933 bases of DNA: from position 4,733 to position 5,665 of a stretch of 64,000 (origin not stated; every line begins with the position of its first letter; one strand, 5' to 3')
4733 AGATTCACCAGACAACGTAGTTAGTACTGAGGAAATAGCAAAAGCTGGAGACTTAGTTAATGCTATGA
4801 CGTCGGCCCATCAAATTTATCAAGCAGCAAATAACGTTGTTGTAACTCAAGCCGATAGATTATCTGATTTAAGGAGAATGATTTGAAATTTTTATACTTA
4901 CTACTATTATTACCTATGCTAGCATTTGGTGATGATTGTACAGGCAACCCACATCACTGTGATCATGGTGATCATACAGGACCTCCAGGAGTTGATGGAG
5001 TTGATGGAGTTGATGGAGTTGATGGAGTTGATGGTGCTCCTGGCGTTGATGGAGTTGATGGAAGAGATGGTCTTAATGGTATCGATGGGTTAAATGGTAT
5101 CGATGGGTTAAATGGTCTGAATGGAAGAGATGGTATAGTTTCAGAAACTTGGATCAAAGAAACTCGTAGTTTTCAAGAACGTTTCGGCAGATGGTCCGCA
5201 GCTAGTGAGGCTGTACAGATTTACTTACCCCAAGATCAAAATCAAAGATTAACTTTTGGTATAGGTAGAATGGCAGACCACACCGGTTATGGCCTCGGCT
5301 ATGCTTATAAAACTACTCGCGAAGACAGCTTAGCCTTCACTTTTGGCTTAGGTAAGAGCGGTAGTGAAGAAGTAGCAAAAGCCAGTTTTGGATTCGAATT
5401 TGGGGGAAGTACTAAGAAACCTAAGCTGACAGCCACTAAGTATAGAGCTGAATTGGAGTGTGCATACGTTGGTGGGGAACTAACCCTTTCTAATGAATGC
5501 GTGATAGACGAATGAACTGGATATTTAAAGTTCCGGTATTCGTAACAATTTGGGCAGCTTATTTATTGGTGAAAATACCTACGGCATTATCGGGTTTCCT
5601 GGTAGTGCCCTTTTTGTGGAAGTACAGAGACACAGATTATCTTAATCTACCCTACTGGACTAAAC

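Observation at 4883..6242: Secreted collagen-like (GVD)n protein with a microsatellite, plus two membrane proteins, inserted between terminase and HNH/portal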

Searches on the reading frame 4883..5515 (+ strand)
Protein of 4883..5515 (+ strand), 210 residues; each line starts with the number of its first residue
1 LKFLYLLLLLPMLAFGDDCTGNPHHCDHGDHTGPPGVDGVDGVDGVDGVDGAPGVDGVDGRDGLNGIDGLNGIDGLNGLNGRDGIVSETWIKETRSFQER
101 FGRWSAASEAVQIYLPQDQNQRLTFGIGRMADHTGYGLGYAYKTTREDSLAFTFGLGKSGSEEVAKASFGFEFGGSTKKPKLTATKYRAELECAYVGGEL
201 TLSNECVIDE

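Call 3: search_protein_families(library=pfam, proteins=[window:4883-5515:+], max_evalue=1)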
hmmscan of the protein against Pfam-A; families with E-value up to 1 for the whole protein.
window:4883-5515:+ (210 aa): 2 families
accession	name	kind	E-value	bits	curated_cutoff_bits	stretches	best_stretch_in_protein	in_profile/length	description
PF01391.23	Collagen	-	7.7e-10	38.8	27.2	1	33-84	1-52/60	Collagen triple helix repeat (20 copies)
PF03895.21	YadA_anchor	-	0.075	13.6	22.7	1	118-173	6-60/60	YadA-like membrane anchor domain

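Call 5: search_protein_families(library=phrogs, proteins=[window:4883-5515:+], max_evalue=0.01)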
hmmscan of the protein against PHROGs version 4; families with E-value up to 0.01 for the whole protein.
window:4883-5515:+ (210 aa): 23 families
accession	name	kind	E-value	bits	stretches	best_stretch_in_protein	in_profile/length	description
phrog_26346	-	unknown function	1.9e-11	44.4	1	24-88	194-257/659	-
phrog_1806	-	tail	3.2e-09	37.5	1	31-86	116-171/276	collagen like minor tail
phrog_5073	-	tail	9.5e-09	35.8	1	31-85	274-328/519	tail fiber protein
phrog_6320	-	tail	1.1e-08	35.3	1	33-84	89-149/745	tail fiber protein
phrog_26246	-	tail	1.6e-08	35.2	1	27-88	114-174/329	tail protein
phrog_30509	-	tail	4.1e-07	30.4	1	31-88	46-106/254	collagen like minor tail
phrog_8745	-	tail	7.9e-07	27.7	1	31-84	1387-1440/1803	tail fiber protein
phrog_32409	-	tail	1.8e-06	27.6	1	33-83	191-238/884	tail fiber protein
phrog_38766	-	head and packaging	8.4e-06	25.6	1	26-85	81-140/478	virion structural protein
phrog_28263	-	tail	1.4e-05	23.5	1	31-89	662-720/1400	tail fiber protein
phrog_29268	-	unknown function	3.4e-05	23.2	1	32-87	302-357/653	-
phrog_32779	-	unknown function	5e-05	23.1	1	35-77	213-255/555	-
phrog_819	-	tail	0.00012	21.4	1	33-84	487-547/1024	tail protein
phrog_3420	-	unknown function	0.00017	20.3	1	27-88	201-262/929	-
phrog_18350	-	tail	0.00022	22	1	32-78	104-150/253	tail fiber protein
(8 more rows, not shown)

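Call 6: search_dna_similar(query=window:4883-5515:+, collection=phages, mode=protein, max_evalue=0.001)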
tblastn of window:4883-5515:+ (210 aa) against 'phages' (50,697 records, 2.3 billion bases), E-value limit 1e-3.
No match.

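Call 12: find_related_loci(query=window:4883-5515:+, collection=viral_contigs, flank=8000)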
Query window:4883-5515:+ (210 aa) in viral_contigs; peptide patterns used: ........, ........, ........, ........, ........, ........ (x = any residue, [..] = any of these).
305 stretches matched a pattern; 38 encode a relative of the query (tblastn E <= 1e-3); 38 distinct loci.
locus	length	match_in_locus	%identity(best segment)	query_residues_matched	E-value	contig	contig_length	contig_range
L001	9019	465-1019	47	20-209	8e-43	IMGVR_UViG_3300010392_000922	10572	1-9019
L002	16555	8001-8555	47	20-209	8e-43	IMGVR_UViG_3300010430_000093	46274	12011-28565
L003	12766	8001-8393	49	40-173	1e-24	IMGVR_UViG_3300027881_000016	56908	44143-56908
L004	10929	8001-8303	45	85-178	8e-23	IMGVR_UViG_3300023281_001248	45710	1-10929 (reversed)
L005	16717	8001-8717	40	33-120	2e-12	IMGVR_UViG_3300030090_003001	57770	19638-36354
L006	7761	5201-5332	65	36-85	3e-11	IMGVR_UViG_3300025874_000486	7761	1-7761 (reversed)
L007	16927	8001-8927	56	26-89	1e-11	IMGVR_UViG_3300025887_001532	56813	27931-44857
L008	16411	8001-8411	56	31-92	2e-10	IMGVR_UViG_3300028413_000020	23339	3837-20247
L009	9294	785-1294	60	31-92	2e-10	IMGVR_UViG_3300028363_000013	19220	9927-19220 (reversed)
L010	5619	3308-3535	42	16-85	4e-10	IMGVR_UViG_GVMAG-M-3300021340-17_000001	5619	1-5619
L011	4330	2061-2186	68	36-85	2e-9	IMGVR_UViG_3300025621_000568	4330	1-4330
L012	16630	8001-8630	52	31-89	8e-9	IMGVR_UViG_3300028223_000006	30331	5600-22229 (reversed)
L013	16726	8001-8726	52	31-89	2e-8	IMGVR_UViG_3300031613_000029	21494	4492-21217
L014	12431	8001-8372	40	13-86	3e-8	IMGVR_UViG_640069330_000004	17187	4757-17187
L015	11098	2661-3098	48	17-89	5e-8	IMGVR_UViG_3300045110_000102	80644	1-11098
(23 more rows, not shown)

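Call 19: search_solved_structures(query=A1, max_evalue=10, show_alignments=3)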
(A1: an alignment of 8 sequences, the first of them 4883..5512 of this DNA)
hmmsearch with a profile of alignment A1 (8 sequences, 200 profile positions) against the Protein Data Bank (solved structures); distinct sequences matched with E-value up to 10: 129 (the best 60 are shown).
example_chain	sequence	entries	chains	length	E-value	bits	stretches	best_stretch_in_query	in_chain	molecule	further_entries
3hqv_B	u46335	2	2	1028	2.7e-41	144.6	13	33-72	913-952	Collagen alpha-2(I) chain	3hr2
3hqv_A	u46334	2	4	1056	1.4e-39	139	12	37-77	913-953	Collagen alpha-1(I) chain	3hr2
8zxl_X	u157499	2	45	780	1.8e-20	76.6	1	31-77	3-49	spindlefibril | axialfibril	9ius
9wxp_DD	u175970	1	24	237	4.4e-14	55.8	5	30-77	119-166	Collagen type II alpha 1 chain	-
9wxp_AB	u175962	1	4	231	2.5e-13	53.3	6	28-77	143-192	Chromaffin granule amine transporter isoform X1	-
9wxp_CA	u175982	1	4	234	4.2e-13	52.6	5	31-77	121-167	Fibrillar collagen NC1 domain-containing protein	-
9wxp_BC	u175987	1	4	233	7.1e-13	51.8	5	35-79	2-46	Collagen type XI alpha 1 chain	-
9wxp_BD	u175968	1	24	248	1e-12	51.3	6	30-77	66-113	Collagen type II alpha 1 chain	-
9wxp_BK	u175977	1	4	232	2.6e-12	50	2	31-78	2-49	Collagen type IX alpha 2 chain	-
9wxp_AA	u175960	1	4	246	3.3e-12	49.6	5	34-77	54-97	Collagen alpha-1(V) chain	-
9wxp_CC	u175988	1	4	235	4.5e-12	49.2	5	39-77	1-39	Collagen type XI alpha 1 chain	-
9han_A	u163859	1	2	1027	5.3e-12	49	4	38-78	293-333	Collagen type VI alpha 1 chain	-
9wxp_BL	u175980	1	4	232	6.9e-12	48.6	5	31-77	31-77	Collagen alpha-3(IX) chain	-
9wxp_AC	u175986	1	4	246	8.8e-12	48.2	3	31-76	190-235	Collagen type XI alpha 1 chain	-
9han_B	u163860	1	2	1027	1.5e-11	47.5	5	37-77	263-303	Collagen type VI alpha 2 chain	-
2lme_A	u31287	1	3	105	0.037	16.8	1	96-161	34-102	Adhesin yadA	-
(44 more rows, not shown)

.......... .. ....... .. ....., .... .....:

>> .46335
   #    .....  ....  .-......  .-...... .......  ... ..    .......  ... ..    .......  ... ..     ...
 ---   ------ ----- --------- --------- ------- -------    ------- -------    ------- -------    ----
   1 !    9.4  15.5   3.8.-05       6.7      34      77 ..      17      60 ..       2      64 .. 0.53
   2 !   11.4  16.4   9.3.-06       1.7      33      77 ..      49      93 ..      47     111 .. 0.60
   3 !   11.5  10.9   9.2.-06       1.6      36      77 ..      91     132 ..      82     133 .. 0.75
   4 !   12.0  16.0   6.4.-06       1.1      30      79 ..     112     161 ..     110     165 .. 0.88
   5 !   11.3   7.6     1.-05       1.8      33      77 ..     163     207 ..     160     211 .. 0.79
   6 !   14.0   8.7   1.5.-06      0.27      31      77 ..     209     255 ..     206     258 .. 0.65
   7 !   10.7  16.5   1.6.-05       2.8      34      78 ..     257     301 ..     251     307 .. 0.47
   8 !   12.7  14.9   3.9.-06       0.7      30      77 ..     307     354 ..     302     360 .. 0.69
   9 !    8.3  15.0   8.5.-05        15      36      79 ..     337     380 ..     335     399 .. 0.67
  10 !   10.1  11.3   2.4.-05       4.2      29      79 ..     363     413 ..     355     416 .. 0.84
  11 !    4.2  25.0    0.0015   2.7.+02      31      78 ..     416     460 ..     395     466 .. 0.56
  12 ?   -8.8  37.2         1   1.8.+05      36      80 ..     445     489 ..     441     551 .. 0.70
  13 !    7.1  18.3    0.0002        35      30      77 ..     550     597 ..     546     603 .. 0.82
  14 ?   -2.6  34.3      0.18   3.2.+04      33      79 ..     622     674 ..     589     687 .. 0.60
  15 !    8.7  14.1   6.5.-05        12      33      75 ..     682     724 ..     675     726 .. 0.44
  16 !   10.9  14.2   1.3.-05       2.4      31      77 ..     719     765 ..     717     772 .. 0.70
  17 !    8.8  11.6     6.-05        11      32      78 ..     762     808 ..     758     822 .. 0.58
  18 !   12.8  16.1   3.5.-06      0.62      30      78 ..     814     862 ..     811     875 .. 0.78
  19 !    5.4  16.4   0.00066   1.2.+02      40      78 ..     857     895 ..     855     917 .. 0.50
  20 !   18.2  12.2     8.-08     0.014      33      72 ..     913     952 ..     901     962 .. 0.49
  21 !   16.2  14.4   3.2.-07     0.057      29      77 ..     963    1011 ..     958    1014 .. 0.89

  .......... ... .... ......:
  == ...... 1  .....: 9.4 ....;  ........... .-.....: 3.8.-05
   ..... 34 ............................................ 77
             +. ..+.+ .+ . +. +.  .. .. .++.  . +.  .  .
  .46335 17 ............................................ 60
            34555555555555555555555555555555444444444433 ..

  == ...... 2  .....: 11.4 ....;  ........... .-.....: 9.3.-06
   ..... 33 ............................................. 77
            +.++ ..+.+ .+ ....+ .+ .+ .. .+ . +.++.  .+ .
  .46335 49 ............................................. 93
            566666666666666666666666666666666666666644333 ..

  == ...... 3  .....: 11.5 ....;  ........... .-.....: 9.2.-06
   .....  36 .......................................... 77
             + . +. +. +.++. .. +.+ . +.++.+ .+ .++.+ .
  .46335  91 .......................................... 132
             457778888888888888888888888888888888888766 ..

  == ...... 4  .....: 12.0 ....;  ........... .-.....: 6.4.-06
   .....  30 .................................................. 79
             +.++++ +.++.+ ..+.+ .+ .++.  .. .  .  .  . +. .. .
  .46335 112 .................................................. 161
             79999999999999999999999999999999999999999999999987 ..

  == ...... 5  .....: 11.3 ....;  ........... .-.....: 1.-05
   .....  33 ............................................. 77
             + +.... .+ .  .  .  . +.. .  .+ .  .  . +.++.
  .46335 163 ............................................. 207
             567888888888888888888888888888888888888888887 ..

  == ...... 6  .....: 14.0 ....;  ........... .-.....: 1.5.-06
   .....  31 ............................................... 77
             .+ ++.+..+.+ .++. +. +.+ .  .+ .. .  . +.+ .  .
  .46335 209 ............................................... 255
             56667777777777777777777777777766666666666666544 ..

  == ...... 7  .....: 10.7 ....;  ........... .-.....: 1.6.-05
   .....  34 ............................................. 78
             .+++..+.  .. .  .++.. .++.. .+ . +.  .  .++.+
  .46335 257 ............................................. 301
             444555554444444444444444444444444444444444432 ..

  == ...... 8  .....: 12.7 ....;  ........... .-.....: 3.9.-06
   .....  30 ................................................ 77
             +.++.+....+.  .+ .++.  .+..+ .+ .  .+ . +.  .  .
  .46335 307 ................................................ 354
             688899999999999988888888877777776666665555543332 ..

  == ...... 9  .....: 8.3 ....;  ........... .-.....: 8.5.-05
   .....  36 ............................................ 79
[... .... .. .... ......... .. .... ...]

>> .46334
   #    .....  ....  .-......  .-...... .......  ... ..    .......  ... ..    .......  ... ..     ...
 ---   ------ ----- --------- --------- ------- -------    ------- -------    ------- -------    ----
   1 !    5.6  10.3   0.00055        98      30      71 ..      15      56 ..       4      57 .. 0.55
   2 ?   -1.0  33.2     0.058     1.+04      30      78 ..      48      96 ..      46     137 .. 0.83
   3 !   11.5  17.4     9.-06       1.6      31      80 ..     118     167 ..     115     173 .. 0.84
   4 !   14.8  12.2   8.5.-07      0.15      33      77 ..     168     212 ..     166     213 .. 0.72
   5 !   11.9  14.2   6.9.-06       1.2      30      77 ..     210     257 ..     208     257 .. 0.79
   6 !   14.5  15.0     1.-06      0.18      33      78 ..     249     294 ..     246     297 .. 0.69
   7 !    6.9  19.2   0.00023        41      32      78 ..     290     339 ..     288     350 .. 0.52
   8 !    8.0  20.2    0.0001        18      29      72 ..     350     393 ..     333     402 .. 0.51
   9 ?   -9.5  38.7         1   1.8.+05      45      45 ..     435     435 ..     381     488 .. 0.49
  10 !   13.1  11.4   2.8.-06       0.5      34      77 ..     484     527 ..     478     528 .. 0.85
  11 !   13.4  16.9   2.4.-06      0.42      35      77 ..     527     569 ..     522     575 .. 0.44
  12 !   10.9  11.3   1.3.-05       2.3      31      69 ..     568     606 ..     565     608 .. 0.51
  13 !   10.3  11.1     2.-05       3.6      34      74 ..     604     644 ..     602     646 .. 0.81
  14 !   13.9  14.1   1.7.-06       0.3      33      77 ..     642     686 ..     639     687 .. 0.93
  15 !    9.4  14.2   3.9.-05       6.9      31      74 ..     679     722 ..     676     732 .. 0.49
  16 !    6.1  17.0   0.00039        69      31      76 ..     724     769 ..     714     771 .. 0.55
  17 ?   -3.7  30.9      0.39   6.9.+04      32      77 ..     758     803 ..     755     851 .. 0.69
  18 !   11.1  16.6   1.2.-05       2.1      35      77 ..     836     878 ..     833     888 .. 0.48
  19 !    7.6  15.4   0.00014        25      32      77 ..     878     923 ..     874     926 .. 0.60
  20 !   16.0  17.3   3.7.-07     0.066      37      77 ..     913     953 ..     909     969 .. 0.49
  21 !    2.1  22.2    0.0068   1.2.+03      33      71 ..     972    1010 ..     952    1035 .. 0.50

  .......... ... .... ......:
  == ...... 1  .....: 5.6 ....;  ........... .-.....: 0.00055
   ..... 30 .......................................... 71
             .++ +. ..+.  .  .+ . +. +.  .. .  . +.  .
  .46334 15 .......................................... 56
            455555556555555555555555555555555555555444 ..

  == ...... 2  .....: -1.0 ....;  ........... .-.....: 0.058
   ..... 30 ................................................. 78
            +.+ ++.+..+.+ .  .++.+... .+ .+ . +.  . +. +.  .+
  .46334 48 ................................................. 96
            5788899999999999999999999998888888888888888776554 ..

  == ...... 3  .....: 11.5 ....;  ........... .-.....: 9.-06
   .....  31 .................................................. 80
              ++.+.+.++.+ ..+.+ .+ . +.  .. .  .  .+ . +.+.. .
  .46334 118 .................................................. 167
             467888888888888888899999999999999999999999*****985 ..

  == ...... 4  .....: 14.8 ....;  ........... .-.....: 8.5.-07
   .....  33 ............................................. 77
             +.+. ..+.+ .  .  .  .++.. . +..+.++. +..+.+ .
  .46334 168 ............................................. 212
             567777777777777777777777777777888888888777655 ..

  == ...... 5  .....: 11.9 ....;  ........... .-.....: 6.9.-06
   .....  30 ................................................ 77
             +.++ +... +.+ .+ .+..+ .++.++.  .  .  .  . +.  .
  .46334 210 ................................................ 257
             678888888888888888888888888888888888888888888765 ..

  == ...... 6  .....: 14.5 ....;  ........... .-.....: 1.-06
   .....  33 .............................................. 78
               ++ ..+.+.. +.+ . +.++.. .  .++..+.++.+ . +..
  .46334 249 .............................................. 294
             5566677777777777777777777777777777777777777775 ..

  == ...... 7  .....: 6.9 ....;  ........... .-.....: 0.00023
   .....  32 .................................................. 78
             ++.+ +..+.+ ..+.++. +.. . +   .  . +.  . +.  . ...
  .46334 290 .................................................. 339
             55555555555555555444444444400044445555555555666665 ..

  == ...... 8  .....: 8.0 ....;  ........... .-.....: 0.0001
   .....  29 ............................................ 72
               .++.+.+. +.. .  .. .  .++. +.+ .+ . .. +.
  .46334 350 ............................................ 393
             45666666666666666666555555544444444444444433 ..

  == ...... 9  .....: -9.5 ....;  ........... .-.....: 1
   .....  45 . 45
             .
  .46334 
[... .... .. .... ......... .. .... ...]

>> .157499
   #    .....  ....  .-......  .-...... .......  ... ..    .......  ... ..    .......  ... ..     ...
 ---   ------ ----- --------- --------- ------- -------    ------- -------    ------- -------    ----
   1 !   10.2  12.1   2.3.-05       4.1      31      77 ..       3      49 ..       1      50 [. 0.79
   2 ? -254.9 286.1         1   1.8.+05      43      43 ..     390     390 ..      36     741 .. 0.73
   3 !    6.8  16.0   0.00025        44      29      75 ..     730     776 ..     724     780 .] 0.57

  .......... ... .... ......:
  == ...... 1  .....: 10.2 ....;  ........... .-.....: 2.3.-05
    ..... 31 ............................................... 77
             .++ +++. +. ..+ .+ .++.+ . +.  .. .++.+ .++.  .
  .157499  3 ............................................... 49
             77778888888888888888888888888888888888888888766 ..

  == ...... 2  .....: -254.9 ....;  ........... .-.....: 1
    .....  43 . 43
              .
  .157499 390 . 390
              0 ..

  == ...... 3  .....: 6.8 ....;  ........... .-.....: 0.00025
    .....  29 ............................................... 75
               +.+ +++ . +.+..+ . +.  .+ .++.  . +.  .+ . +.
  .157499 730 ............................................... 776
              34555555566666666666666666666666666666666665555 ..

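Call 20: search_protein_families(library=pfam, alignment_id=A1, max_evalue=0.1)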
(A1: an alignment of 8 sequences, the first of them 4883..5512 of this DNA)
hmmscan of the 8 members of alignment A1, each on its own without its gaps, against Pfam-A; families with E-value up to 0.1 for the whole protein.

A. member 1, window:4883-5512:+ (210 aa): 2 families
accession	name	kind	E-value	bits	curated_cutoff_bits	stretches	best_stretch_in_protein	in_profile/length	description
PF01391.23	Collagen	-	7.7e-10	38.8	27.2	1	33-84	1-52/60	Collagen triple helix repeat (20 copies)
PF03895.21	YadA_anchor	-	0.075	13.6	22.7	0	118-173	6-60/60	YadA-like membrane anchor domain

B. families by the number of members that match (of 8 scanned): 3 families
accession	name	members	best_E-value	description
PF01391.23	Collagen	7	1.8e-16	Collagen triple helix repeat (20 copies)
PF03895.21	YadA_anchor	7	2.9e-09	YadA-like membrane anchor domain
PF03032.20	FSAP_sig_propep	1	0.024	Frog skin active peptide family signal and propeptide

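Call 33: predict_structure(alignment_id=A3)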
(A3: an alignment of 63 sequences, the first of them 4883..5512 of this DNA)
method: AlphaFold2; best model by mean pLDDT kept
length: 210 residues; sequences in the alignment: 63
mean_pLDDT: 75.5   pTM: 0.51
mean pLDDT of the five models: 75.5, 74.3, 72.3, 71.5, 71.5
residues with pLDDT >= 90: 72; 70-90: 55; 50-70: 56; < 50: 27
segments of 3 or more residues with pLDDT < 50: 16-18, 27-34, 42-54
pLDDT, mean of each block of 10 residues (from residue 1): 66 51 52 52 44 50 65 83 86 96 98 88 97 98 89 97 96 65 64 77 72
secondary structure, 60 per line:
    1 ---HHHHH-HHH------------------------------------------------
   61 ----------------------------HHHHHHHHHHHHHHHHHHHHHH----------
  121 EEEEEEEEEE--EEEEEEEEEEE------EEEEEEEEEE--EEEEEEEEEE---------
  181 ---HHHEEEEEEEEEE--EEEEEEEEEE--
elements in order: H4-8 H89-110 E121-130 E133-143 E150-159 E162-171 E187-196 E199-208
